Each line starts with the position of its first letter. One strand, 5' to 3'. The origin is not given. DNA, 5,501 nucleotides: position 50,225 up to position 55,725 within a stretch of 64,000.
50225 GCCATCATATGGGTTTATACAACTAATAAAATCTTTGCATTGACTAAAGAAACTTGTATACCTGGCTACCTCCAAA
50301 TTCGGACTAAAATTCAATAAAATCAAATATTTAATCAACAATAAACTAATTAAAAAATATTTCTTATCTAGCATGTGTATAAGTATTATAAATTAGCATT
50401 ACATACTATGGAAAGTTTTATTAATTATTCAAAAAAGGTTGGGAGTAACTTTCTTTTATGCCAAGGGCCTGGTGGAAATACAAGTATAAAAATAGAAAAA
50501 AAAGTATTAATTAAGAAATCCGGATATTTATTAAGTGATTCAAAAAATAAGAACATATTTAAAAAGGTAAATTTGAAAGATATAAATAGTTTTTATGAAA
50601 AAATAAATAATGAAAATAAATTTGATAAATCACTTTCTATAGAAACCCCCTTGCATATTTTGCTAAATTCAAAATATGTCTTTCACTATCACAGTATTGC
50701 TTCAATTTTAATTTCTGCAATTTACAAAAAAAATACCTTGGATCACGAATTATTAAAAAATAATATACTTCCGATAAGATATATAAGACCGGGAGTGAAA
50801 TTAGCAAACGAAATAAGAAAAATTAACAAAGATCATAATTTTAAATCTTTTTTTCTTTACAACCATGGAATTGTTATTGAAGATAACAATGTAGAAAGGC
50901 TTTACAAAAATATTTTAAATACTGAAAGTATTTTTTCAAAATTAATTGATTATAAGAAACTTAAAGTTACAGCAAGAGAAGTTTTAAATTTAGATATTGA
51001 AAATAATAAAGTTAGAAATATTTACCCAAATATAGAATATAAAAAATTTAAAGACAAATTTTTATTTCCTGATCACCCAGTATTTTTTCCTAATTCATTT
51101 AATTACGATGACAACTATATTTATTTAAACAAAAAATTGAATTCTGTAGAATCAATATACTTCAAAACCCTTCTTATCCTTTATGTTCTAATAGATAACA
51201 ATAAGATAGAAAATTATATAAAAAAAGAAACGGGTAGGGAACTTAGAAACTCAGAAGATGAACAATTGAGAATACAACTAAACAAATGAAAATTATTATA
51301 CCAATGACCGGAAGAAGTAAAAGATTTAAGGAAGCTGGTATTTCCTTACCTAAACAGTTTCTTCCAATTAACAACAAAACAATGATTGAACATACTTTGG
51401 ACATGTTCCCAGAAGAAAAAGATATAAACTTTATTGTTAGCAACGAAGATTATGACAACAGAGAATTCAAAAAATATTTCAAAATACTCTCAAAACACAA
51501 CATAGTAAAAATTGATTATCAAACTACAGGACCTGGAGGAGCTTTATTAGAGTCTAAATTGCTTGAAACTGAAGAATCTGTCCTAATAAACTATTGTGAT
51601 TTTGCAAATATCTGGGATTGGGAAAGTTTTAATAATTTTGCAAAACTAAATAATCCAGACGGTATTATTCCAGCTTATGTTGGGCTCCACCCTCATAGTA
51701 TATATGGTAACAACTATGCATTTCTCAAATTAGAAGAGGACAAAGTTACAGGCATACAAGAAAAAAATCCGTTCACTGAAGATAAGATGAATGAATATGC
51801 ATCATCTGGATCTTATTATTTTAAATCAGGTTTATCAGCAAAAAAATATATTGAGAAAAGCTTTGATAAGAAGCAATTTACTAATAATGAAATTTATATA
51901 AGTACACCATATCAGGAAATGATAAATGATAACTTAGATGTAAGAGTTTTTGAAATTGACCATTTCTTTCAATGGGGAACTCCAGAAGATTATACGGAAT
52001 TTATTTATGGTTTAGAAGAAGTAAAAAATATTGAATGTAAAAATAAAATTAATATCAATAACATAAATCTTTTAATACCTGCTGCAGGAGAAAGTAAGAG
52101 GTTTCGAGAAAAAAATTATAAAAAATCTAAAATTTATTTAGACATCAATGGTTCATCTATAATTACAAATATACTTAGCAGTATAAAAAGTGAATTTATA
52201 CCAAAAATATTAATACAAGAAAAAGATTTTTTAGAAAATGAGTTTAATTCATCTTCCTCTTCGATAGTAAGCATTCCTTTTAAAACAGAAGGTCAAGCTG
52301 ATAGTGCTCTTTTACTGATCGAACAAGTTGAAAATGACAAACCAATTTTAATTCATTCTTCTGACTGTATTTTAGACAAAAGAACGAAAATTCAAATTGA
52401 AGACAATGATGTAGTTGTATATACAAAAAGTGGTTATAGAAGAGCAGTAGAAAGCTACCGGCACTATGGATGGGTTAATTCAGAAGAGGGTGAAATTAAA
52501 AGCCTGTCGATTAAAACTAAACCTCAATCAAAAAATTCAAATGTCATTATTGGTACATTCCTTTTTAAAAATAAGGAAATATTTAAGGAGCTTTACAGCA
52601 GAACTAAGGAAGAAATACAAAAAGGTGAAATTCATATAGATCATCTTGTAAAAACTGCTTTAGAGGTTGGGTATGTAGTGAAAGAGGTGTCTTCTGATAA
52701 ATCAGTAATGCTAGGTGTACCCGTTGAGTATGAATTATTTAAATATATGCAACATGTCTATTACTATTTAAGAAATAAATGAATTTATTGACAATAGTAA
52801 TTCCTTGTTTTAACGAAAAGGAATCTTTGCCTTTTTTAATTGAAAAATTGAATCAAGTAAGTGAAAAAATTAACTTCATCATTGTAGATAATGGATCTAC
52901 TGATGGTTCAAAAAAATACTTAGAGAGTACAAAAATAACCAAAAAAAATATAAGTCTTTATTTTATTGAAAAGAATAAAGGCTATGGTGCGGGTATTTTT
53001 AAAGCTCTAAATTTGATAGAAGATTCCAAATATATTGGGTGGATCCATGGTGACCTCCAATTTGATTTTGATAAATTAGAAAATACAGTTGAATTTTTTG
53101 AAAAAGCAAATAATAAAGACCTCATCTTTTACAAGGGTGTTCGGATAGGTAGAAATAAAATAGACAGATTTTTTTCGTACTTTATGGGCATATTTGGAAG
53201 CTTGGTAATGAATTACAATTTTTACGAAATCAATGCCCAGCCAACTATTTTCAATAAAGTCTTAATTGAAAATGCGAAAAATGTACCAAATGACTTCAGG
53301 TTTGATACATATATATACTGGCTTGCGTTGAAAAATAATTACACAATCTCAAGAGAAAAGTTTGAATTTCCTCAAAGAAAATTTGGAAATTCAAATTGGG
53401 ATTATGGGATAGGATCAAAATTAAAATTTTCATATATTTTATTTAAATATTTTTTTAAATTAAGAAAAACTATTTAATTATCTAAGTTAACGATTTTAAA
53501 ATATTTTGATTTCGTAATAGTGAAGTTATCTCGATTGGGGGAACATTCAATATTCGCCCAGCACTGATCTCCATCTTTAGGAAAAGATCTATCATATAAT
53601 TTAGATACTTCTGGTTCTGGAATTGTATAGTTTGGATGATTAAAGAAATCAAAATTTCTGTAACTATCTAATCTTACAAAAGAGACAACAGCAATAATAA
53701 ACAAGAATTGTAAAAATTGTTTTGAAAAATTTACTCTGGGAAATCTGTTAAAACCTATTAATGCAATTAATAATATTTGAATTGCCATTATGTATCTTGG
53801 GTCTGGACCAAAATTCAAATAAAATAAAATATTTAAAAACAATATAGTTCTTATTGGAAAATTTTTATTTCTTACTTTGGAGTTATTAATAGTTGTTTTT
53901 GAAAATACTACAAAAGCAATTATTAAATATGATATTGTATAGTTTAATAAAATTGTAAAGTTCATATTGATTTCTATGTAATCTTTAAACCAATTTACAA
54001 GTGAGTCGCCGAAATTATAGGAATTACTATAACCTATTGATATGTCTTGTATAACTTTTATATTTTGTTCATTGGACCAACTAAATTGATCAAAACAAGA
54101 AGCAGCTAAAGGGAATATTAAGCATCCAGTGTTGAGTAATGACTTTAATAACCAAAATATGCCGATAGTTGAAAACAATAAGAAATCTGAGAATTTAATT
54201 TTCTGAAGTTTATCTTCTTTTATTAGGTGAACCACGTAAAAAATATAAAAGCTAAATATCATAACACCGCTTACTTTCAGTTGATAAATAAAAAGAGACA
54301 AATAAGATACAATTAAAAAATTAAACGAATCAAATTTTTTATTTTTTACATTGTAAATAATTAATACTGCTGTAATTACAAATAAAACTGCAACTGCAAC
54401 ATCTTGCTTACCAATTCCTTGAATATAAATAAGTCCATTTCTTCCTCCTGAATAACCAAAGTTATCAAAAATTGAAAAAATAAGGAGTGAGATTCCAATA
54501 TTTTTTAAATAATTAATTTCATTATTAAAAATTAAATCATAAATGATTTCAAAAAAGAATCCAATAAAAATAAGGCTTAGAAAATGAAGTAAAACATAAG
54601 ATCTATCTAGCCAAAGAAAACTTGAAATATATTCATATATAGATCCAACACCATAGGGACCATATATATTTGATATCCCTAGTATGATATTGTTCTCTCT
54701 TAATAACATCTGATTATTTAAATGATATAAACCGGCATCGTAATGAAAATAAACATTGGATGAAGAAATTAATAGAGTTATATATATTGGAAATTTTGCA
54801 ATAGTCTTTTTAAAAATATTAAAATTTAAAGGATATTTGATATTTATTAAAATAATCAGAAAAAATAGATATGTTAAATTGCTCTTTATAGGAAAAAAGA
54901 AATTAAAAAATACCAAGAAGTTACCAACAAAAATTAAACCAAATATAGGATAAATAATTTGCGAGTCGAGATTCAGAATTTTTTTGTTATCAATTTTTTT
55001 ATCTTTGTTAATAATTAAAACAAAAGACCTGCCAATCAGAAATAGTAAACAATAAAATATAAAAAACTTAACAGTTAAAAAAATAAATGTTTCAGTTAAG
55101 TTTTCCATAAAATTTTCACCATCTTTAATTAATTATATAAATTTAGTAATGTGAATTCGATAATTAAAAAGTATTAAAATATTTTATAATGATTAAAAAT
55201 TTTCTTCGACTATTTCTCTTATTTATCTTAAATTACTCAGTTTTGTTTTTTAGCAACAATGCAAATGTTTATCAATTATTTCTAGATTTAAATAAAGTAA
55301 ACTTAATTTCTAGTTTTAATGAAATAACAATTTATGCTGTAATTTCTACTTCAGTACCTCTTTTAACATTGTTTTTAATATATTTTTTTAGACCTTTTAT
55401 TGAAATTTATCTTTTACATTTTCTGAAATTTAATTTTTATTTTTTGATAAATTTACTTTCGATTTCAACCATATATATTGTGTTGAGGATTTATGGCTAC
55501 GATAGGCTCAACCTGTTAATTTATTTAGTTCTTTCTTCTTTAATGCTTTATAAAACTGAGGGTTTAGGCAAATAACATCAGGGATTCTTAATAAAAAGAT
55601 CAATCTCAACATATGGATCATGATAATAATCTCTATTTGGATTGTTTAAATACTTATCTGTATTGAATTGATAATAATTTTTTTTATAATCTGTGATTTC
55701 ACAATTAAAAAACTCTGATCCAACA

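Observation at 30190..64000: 34-kb glycan island built around nine large polytopic (GT-C-like) proteins and three polyprenyl-phosphate sugar synthases, with no recognisable Wzx/Wzy/ABC export or initiating transferase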

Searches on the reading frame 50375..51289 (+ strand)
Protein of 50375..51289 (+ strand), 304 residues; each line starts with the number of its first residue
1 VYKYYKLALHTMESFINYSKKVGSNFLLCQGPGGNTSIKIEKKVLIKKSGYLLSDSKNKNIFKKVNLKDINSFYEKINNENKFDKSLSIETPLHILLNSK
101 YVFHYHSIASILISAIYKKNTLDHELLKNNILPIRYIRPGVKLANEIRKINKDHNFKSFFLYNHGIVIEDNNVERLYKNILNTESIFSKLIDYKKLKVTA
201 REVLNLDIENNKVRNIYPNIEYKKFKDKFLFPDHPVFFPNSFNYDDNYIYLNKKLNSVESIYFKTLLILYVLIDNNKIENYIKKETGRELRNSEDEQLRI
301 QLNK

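Call 7: search_protein_families(library=pfam, proteins=[window:50375-51289:+], max_evalue=0.01)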
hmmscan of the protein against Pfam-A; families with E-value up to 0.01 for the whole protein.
window:50375-51289:+ (304 aa): 1 family
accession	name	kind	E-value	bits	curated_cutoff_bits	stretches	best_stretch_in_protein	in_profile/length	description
PF00596.27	Aldolase_II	-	2.5e-13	50.7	22.2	1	27-186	14-178/183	Class II Aldolase and Adducin N-terminal domain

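Call 27: search_protein_families(library=ncbifam, proteins=[window:50375-51289:+], max_evalue=0.001)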
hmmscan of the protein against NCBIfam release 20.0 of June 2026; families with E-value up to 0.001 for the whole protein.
window:50375-51289:+ (304 aa): 16 families
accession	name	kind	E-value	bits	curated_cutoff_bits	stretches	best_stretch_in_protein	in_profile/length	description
NF006193.0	PRK08324.2-1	subfamily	8.4e-14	50.6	1213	1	84-207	138-262/705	bifunctional aldolase/short-chain dehydrogenase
NF006190.0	PRK08324.1-4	equivalog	1.5e-12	46.5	1014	1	10-183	16-211/689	bifunctional aldolase/short-chain dehydrogenase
TIGR02632.1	RhaD_aldol-ADH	equivalog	2.1e-12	46.2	567.75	1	61-182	74-196/676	bifunctional rhamnulose-1-phosphate aldolase/short-chain dehydrogenase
NF006189.0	PRK08324.1-3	equivalog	2.3e-12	46.1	634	1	59-183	96-221/701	bifunctional rhamnulose-1-phosphate aldolase/short-chain dehydrogenase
NF006191.0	PRK08324.1-5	equivalog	1.4e-10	40.2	1240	1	84-192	124-233/706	bifunctional aldolase/short-chain dehydrogenase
NF006194.0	PRK08324.2-2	equivalog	5e-10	38.6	686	1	84-203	117-237/703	bifunctional aldolase/short-chain dehydrogenase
NF006196.0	PRK08324.2-4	equivalog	2e-09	36.4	831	1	86-185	112-214/657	bifunctional aldolase/short-chain dehydrogenase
NF006192.0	PRK08324.1-6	equivalog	4.3e-09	35.3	639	1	88-194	123-230/685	bifunctional aldolase/short-chain dehydrogenase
NF006195.0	PRK08324.2-3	equivalog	4.7e-09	35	931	1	87-196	121-230/678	bifunctional aldolase/short-chain dehydrogenase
TIGR03328.1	salvage_mtnB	equivalog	1.5e-07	31.1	137.05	1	29-128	14-114/194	methylthioribulose 1-phosphate dehydratase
NF006208.0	PRK08333.1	equivalog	1.3e-06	28.2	267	1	14-185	8-176/189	aldolase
NF006197.0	PRK08324.2-5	equivalog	3.6e-06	25.6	627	1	87-194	113-223/583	bifunctional aldolase/short-chain dehydrogenase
NF040649.1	FucA_Meth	equivalog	1.7e-05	24.9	250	1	29-180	19-163/179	L-fuculose phosphate aldolase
NF006188.0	PRK08324.1-1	equivalog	3e-05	22.5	1152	1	87-171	106-191/679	bifunctional aldolase/short-chain dehydrogenase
NF043034.1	OxoTetrPhDc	equivalog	0.00012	21.9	250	1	125-185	120-180/205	3-oxo-tetronate 4-phosphate decarboxylase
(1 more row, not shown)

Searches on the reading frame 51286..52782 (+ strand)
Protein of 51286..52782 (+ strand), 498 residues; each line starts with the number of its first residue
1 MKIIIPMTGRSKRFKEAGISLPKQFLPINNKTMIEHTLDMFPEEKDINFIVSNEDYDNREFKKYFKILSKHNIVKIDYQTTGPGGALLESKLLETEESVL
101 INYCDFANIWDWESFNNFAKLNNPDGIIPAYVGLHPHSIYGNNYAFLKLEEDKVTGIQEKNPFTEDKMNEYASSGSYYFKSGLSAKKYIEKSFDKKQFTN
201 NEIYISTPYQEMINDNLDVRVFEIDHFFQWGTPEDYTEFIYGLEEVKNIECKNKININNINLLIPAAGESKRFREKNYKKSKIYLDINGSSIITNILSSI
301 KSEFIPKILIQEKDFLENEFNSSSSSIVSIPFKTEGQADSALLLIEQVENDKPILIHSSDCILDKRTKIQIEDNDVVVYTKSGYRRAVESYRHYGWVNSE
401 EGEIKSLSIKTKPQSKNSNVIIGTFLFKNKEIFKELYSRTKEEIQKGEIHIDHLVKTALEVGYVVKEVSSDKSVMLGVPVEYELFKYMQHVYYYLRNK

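Call 7: search_protein_families(library=pfam, proteins=[window:51286-52782:+], max_evalue=0.01)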
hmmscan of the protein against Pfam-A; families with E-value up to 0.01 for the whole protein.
window:51286-52782:+ (498 aa): 3 families
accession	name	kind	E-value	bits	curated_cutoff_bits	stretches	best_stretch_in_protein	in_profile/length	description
PF00483.29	NTP_transferase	-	2.2e-13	50.8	21.2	2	7-201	6-204/245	Nucleotidyl transferase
PF12804.13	NTP_transf_3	-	7.8e-11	42.8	27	1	5-108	3-98/160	MobA-like NTP transferase domain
PF01128.25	IspD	-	2.9e-10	40.7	27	2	2-61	2-59/221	2-C-methyl-D-erythritol 4-phosphate cytidylyltransferase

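Call 27: search_protein_families(library=ncbifam, proteins=[window:51286-52782:+], max_evalue=0.001)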
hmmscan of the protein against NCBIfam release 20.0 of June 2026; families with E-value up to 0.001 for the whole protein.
window:51286-52782:+ (498 aa): 12 families
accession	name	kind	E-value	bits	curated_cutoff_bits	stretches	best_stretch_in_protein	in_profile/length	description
TIGR03992.1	Arch_glmU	subfamily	6.5e-25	87.8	292.1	2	1-237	1-221/393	bifunctional sugar-1-phosphate nucleotidylyltransferase/acetyltransferase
NF041173.1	Sug_nt_acttase_Thmprot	equivalog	5.6e-17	61.8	600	2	1-181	1-170/405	bifunctional sugar-1-phosphate nucleotidylyltransferase/acetyltransferase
TIGR00453.1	ispD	equivalog_domain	5.2e-13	48.9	181.3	2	3-66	2-63/219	2-C-methyl-D-erythritol 4-phosphate cytidylyltransferase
TIGR01208.1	rmlA_long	equivalog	2.7e-09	36.4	320.25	1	263-466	3-210/353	glucose-1-phosphate thymidylyltransferase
NF006899.0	PRK09382.1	equivalog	1.5e-07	30.9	417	0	3-73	9-77/387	bifunctional 2-C-methyl-D-erythritol 4-phosphate cytidylyltransferase/2-C-methyl-D-erythritol 2,4-cyclodiphosphate synthase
TIGR03310.1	matur_MocA_YgfJ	equivalog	1.8e-07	31.3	186.45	0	263-360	3-99/188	molybdenum cofactor cytidylyltransferase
TIGR01207.1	rmlA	equivalog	2.9e-07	29.9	360.65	0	334-465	82-210/286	glucose-1-phosphate thymidylyltransferase RfbA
NF001457.0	PRK00317.1-3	equivalog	5.4e-07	29.3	164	0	1-75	2-67/200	molybdenum cofactor guanylyltransferase MobA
TIGR01099.1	galU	equivalog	8.4e-06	25.5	326.8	0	1-42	2-43/261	UTP--glucose-1-phosphate uridylyltransferase GalU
NF041313.1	UDPGP_AglF_Halo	equivalog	1.6e-05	24.5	400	0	263-472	4-216/234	UTP--glucose-1-phosphate uridylyltransferase AglF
NF001186.0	PRK00155.2-3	equivalog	1.9e-05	24.2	253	1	3-57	7-61/224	2-C-methyl-D-erythritol 4-phosphate cytidylyltransferase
NF009924.0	PRK13385.1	subfamily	0.00045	19.9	342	0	15-74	14-71/230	2-C-methyl-D-erythritol 4-phosphate cytidylyltransferase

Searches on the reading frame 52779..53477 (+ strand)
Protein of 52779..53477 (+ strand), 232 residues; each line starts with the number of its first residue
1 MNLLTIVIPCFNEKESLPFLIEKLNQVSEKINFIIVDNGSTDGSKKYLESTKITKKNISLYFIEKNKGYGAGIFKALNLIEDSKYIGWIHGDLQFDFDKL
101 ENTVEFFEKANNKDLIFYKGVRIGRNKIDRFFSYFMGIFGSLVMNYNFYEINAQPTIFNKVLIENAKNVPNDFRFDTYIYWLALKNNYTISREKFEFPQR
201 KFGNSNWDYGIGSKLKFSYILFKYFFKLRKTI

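Call 7: search_protein_families(library=pfam, proteins=[window:52779-53477:+], max_evalue=0.01)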
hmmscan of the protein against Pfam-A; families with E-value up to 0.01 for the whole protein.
window:52779-53477:+ (232 aa): 2 families
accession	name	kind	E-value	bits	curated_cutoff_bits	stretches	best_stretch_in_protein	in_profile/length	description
PF00535.33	Glycos_transf_2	-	4.4e-20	72.7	23.3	1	5-131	1-126/168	Glycosyl transferase family 2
PF10111.15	Glyco_tranf_2_2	-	0.00076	19.5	27.3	1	6-106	2-105/276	Glycosyltransferase like family 2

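Call 27: search_protein_families(library=ncbifam, proteins=[window:52779-53477:+], max_evalue=0.001)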
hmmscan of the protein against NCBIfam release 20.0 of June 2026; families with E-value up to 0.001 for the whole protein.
window:52779-53477:+ (232 aa): 11 families
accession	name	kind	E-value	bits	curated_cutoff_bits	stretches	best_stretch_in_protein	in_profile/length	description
NF047683.1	TeichurnBiosyTuaG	equivalog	5.3e-11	42.6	400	1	3-111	7-115/252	teichuronic acid biosynthesis protein TuaG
TIGR03937.1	PgaC_IcaA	equivalog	8.6e-10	38.1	422.3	1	3-111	46-154/407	poly-beta-1,6-N-acetyl-D-glucosamine synthase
TIGR04283.1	glyco_like_mftF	equivalog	6.7e-09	35.7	182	1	4-99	1-89/221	TIGR04283 family arsenosugar biosynthesis glycosyltransferase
TIGR03111.1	glyc2_xrt_Gpos1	hypoth_equivalog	1.9e-08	33.5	363.95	1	4-113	51-162/439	TIGR03111 family XrtG-associated glycosyltransferase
NF047588.1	GlcsyltransPgfSStrep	equivalog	8.5e-08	31.8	500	1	4-209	3-207/308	glycosyltransferase PgfS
NF007986.1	PRK10714.1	equivalog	9.3e-08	31.4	529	1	4-105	8-113/316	undecaprenyl-phosphate 4-deoxy-4-formamido-L-arabinose transferase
NF038302.1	EPS_HpsE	equivalog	1.5e-07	30.7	300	1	4-110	3-114/307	hormogonium polysaccharide biosynthesis glycosyltransferase HpsE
TIGR04182.1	glyco_TIGR04182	equivalog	4.4e-06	26.3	325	1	5-116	3-106/293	S-layer glycoprotein N-glycosyltransferase AglJ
NF007482.0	PRK10073.1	equivalog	4.7e-06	25.8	423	1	2-71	6-75/334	glycosyltransferase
NF053739.1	GlytfEpsEBac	equivalog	3.2e-05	23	450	1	6-115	5-115/265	glycosyltransferase EpsE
NF041875.1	EPS_EpsD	equivalog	0.00011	21.8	370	1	4-68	1-66/325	exopolysaccharide biosynthesis glycosyltransferase EpsD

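Call 57: search_solved_structures(query=window:52779-53477:+, max_evalue=0.001)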
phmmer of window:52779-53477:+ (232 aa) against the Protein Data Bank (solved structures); distinct sequences matched with E-value up to 0.001: 5.
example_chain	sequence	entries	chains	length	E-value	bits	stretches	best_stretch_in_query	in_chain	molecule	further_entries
9hwj_A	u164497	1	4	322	6.4e-05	26.1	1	4-95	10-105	Undecaprenyl-phosphate 4-deoxy-4-formamido-L-arabinose transferase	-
9bhc_C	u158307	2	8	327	0.0001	25.4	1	4-101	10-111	Undecaprenyl-phosphate 4-deoxy-4-formamido-L-arabinose transferase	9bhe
8vxh_A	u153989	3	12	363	0.00013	25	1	4-101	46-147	Undecaprenyl-phosphate 4-deoxy-4-formamido-L-arabinose transferase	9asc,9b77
5ekp_C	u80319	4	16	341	0.00095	22.2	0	4-224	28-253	Uncharacterized glycosyltransferase sll0501 | Glycosyltransferase sll0501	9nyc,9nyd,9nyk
9nye_A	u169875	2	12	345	0.00098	22.2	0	4-224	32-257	Glycosyltransferase sll0501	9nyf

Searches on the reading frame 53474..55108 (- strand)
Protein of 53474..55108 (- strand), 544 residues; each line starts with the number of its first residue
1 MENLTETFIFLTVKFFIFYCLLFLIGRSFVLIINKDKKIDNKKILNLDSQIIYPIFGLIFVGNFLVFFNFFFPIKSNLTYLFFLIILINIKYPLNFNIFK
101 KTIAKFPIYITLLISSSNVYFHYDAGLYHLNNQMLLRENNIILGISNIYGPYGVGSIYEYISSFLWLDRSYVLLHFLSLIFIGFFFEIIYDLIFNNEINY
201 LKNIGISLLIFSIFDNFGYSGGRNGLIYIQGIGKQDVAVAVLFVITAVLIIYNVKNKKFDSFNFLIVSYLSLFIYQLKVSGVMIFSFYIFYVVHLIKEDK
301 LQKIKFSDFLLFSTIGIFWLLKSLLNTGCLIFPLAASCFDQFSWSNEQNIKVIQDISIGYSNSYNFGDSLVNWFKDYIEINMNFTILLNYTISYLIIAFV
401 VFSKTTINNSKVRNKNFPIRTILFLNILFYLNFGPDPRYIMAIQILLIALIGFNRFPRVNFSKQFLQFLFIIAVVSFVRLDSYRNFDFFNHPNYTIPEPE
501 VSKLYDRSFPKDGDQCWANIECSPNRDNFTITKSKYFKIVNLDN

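Call 3: search_protein_families(library=pfam, proteins=[window:53474-55108:-], max_evalue=0.1)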
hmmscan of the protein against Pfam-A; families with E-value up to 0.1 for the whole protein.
window:53474-55108:- (544 aa): 0 families

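Call 8: search_protein_families(library=ncbifam, proteins=[window:53474-55108:-], max_evalue=1)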
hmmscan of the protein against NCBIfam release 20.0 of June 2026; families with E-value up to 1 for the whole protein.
window:53474-55108:- (544 aa): 1 family
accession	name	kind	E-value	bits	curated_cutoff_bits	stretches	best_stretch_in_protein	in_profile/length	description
NF047510.1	LIC_10190_fam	subfamily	9.8e-18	64.1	100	1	11-441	3-423/424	LIC_10190 family membrane protein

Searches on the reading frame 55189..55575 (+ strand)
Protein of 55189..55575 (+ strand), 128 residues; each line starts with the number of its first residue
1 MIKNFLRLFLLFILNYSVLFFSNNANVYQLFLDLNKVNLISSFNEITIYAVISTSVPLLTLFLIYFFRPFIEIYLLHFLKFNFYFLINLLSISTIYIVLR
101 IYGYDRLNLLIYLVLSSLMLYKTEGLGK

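Call 7: search_protein_families(library=pfam, proteins=[window:55189-55575:+], max_evalue=0.01)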
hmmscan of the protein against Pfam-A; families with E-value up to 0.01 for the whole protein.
window:55189-55575:+ (128 aa): 0 families

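Call 8: search_protein_families(library=ncbifam, proteins=[window:55189-55575:+], max_evalue=1)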
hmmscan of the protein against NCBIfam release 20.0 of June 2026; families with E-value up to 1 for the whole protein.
window:55189-55575:+ (128 aa): 1 family
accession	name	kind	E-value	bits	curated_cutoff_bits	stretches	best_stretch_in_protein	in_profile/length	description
TIGR02209.1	ftsL_broad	equivalog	0.13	12.2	42.45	1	5-39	4-38/85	cell division protein FtsL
